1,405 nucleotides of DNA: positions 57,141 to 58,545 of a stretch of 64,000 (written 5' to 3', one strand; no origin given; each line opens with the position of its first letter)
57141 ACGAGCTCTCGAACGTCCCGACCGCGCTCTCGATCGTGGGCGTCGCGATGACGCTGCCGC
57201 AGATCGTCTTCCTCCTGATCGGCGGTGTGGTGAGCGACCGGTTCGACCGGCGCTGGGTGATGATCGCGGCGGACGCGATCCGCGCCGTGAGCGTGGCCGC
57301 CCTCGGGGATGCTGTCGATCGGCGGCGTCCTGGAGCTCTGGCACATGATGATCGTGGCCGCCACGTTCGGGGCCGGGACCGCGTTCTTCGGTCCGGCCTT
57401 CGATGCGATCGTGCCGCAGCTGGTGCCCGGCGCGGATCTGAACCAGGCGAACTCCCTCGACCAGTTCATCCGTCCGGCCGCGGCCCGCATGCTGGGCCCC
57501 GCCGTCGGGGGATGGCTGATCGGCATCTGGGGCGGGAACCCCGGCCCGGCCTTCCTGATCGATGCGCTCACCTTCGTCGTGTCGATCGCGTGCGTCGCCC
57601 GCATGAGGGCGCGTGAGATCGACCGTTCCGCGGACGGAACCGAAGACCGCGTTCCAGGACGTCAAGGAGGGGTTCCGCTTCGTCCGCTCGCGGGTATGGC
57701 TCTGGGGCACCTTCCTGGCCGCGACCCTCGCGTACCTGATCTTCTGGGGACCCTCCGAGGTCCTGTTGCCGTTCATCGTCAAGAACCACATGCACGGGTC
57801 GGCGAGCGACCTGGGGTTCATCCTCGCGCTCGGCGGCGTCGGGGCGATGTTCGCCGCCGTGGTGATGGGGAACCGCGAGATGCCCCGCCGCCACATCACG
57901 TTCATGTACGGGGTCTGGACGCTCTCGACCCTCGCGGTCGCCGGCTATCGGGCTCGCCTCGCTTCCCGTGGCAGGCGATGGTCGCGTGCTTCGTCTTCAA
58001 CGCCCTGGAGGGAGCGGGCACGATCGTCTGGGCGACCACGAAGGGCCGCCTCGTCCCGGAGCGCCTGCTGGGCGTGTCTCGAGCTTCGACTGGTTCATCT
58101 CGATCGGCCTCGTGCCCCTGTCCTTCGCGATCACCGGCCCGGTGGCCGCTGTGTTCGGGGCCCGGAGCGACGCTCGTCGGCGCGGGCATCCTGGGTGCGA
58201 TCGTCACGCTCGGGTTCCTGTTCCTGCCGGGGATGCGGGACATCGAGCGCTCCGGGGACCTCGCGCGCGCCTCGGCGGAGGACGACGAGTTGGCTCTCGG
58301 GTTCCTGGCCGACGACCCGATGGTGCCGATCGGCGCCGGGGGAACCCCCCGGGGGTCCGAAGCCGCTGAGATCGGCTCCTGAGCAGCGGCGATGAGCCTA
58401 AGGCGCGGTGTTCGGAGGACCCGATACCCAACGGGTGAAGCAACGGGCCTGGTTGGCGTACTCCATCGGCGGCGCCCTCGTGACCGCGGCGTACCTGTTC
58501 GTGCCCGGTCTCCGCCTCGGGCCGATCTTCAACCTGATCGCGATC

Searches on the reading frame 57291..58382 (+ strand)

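Call 43: search_protein_families(library=pfam, proteins=[window:57291-58382:+], max_evalue=0.001)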
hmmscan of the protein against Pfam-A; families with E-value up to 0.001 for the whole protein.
window:57291-58382:+ (363 aa): 2 families
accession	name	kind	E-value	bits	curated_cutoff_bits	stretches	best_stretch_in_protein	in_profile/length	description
PF05977.19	MFS_3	-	1.2e-11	44.2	27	1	8-109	95-193/524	Transmembrane secretion effector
PF07690.21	MFS_1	-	2.3e-08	33.8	33.4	1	15-250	84-227/347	Major Facilitator Superfamily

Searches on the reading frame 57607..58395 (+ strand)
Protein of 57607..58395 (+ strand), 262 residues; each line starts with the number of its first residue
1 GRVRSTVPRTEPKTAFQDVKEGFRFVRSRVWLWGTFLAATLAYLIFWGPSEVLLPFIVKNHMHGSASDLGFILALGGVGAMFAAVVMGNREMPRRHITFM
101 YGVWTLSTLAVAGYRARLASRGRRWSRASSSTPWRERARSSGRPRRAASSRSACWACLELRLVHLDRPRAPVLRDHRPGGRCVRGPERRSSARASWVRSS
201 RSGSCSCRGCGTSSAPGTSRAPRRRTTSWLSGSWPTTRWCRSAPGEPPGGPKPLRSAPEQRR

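Call 43: search_protein_families(library=pfam, proteins=[window:57607-58395:+], max_evalue=0.001)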
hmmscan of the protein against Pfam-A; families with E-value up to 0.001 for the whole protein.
window:57607-58395:+ (262 aa): 2 families
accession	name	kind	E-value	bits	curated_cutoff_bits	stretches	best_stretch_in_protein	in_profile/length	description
PF05977.19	MFS_3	-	1.2e-05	24.4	27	1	13-88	201-275/524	Transmembrane secretion effector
PF07690.21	MFS_1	-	0.00014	21.3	33.4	1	11-111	176-285/347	Major Facilitator Superfamily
